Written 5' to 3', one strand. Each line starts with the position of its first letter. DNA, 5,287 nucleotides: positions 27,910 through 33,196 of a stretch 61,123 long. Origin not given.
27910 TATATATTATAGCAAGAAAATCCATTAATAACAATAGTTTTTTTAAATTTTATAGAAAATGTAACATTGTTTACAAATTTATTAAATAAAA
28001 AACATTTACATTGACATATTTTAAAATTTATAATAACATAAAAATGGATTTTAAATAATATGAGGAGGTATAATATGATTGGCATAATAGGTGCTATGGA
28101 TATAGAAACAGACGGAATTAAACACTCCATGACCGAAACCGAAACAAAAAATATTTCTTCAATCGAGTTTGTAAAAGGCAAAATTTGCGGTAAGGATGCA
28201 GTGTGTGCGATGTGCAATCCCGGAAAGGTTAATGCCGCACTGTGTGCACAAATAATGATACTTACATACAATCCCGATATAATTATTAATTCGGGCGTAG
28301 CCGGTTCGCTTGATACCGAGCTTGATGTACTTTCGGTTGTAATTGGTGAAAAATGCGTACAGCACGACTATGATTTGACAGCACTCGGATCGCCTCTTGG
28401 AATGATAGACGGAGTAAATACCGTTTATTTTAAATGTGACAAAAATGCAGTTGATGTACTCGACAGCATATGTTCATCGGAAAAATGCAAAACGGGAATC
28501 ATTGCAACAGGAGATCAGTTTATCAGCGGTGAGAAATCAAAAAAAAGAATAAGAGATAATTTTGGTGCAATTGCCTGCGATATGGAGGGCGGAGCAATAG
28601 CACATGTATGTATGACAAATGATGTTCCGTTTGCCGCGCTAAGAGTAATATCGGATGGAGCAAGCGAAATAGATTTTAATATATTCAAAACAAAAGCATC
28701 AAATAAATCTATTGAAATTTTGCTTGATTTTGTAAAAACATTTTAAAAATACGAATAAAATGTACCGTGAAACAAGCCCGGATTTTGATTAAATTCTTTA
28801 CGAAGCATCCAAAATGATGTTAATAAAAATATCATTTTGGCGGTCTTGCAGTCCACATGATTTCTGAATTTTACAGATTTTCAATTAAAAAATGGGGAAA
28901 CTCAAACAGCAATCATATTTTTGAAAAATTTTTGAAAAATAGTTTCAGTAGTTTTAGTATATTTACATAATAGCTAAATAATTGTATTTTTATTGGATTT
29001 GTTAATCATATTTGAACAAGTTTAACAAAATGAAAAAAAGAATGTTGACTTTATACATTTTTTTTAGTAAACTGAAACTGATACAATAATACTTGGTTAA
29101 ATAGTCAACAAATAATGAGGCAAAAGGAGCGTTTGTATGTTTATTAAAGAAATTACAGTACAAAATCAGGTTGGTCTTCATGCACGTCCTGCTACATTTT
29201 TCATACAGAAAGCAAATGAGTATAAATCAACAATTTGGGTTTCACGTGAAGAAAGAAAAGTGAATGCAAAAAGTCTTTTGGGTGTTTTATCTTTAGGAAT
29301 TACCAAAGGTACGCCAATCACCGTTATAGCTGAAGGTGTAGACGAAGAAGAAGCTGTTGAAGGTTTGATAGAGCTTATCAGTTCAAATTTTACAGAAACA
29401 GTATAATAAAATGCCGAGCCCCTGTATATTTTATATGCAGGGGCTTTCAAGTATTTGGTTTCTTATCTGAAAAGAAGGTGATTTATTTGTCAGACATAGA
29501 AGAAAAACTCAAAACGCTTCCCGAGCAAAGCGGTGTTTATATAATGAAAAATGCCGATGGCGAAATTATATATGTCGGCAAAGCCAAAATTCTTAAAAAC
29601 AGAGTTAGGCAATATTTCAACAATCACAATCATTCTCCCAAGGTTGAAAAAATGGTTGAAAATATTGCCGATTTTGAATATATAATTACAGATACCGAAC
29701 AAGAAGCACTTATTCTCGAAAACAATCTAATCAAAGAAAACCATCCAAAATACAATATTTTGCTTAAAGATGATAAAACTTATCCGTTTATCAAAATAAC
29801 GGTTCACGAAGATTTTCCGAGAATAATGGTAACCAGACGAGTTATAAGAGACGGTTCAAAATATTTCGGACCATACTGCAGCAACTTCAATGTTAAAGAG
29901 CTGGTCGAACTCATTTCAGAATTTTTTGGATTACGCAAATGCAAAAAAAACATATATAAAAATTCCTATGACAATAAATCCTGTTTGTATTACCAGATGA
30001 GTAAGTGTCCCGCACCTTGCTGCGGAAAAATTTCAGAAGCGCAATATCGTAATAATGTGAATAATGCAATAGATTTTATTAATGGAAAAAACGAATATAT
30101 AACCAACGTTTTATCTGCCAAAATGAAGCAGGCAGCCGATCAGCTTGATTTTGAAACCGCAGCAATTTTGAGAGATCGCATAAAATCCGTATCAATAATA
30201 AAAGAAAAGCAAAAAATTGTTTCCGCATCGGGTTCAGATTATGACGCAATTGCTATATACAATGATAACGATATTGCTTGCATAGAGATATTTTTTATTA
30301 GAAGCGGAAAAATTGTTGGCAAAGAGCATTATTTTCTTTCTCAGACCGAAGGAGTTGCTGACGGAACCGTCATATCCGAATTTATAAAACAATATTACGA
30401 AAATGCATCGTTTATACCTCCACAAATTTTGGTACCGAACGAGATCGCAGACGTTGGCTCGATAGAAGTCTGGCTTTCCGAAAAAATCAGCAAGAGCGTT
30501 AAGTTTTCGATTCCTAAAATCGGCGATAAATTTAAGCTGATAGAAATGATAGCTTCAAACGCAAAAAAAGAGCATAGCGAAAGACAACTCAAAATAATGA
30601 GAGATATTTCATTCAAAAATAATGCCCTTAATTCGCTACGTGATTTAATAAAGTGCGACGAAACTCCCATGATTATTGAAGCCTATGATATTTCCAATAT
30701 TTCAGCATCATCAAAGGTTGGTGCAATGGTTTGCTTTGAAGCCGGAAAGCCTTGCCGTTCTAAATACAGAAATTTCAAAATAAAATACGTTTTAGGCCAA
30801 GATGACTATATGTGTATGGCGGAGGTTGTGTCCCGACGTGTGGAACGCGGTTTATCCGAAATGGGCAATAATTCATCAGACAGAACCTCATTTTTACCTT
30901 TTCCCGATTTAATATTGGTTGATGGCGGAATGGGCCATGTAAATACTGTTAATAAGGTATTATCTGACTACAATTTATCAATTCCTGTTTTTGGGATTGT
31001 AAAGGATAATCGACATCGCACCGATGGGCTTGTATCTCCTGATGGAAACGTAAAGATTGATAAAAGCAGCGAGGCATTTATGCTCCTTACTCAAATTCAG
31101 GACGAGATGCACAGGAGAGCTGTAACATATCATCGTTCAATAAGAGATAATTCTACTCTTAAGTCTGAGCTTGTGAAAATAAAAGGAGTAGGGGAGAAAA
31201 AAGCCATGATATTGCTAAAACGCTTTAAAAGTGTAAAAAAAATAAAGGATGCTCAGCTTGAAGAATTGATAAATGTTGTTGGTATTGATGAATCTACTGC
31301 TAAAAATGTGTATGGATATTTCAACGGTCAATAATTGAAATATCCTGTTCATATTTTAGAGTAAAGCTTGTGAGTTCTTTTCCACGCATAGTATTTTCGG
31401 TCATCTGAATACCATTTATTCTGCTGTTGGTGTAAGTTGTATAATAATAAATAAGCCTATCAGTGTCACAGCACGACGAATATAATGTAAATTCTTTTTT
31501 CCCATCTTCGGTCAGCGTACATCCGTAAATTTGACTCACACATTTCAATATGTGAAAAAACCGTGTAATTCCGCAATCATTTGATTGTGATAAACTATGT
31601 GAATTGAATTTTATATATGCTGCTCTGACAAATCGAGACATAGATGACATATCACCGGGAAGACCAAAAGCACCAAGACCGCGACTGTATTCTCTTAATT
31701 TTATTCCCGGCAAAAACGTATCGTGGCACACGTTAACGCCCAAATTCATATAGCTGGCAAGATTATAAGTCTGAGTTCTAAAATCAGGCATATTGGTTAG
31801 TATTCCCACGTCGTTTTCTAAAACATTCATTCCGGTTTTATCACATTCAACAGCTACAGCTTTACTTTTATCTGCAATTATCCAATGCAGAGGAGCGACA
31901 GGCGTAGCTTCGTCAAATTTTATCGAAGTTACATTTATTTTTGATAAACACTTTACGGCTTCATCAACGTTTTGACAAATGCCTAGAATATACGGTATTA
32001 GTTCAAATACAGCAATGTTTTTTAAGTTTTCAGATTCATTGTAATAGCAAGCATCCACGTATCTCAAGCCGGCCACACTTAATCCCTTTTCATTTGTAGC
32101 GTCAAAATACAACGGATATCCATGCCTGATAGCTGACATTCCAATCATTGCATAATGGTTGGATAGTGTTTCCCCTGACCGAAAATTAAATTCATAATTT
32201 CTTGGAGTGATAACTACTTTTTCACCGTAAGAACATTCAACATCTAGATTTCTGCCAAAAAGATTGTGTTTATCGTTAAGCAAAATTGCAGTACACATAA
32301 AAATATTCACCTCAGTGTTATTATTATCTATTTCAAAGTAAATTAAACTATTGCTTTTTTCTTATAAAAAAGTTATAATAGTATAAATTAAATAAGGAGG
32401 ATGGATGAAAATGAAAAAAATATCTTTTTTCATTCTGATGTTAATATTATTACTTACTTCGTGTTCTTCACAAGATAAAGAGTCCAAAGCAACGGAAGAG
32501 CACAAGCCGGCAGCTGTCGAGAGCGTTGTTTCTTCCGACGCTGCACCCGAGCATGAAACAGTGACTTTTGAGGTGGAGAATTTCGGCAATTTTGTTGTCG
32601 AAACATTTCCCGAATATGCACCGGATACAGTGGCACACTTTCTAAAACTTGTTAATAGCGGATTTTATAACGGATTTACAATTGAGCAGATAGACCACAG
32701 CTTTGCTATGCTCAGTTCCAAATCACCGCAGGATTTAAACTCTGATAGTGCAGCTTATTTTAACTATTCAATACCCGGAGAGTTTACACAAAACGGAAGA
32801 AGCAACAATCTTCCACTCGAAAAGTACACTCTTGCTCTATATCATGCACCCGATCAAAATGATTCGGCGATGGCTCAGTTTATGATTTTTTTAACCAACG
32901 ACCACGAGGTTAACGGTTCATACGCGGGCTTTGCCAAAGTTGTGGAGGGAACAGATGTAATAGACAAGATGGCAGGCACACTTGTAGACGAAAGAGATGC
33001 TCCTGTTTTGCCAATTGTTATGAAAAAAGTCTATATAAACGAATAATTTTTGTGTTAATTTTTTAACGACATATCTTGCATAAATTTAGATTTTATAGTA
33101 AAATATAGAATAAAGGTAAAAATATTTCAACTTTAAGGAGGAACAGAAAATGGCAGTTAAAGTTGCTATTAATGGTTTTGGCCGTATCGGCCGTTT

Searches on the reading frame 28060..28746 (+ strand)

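Call 11: search_protein_families(library=pfam, proteins=[window:28060-28746:+], max_evalue=0.001)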
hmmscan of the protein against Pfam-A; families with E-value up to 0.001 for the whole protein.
window:28060-28746:+ (228 aa): 1 family
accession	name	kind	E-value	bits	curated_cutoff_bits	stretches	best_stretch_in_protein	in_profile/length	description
PF01048.26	PNP_UDP_1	-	5.4e-43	147.5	25.1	1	7-226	2-233/233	Phosphorylase superfamily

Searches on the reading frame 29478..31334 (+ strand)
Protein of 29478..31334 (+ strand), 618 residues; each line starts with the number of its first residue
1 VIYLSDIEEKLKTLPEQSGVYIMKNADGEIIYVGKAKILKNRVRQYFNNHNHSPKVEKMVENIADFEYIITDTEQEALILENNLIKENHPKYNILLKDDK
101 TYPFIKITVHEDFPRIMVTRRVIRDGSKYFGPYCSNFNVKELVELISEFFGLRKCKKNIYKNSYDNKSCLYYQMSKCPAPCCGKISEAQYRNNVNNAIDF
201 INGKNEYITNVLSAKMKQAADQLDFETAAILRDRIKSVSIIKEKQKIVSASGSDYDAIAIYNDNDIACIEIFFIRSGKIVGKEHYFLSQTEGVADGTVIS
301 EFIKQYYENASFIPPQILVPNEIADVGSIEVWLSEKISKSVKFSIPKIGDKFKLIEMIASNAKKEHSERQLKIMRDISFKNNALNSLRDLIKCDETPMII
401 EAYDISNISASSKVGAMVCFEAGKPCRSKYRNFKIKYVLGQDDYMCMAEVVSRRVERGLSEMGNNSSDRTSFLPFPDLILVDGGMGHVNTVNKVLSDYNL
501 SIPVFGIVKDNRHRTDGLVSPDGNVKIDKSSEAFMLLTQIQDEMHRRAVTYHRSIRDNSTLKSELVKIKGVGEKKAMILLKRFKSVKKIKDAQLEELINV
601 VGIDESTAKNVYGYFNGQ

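Call 11: search_protein_families(library=pfam, proteins=[window:29478-31334:+], max_evalue=0.001)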
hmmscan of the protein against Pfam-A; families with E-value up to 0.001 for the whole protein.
window:29478-31334:+ (618 aa): 6 families
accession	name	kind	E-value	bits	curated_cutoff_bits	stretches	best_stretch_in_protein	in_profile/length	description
PF08459.17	UvrC_RNaseH_dom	-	4.2e-46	157.1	22.3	1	390-549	3-159/159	UvrC RNAse H endonuclease domain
PF22920.2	UvrC_RNaseH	-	1.7e-33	115.4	24.3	1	254-368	1-115/116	UvrC Ribonuclease H-like domain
PF01541.30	GIY-YIG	-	1.4e-13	51.4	22.6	1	18-93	2-78/78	GIY-YIG catalytic domain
PF12826.13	HHH_2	-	7.6e-10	39.2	27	1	568-616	8-56/64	Helix-hairpin-helix motif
PF14520.12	HHH_5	-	2.6e-09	37.9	27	1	564-611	3-51/57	Helix-hairpin-helix domain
PF02151.25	UVR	-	2.7e-09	36.9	21.5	1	211-238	6-33/36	UvrB/uvrC motif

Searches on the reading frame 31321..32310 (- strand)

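Call 11: search_protein_families(library=pfam, proteins=[window:31321-32310:-], max_evalue=0.001)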
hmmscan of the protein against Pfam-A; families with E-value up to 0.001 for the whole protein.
window:31321-32310:- (329 aa): 2 families
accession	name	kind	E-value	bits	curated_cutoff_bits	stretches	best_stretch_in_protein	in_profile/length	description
PF02275.23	CBAH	-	7.2e-89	299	20.4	1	6-314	1-314/316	Linear amide C-N hydrolases, choloylglycine hydrolase family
PF03417.21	AAT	-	0.00025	21.2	23.2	1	13-159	4-122/225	Acyl-coenzyme A:6-aminopenicillanic acid acyl-transferase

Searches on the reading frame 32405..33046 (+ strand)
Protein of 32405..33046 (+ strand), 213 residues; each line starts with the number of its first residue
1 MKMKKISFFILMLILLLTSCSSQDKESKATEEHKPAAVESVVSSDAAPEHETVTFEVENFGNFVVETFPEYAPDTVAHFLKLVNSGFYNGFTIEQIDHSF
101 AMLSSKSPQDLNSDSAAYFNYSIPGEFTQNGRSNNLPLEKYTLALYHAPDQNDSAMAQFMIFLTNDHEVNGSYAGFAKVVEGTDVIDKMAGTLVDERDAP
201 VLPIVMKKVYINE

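Call 11: search_protein_families(library=pfam, proteins=[window:32405-33046:+], max_evalue=0.001)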
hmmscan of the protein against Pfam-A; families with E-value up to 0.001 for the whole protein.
window:32405-33046:+ (213 aa): 1 family
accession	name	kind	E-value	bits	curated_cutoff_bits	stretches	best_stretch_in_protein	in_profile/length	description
PF00160.26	Pro_isomerase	-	2.1e-23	83.8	21.7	1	53-209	2-157/159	Cyclophilin type peptidyl-prolyl cis-trans isomerase/CLD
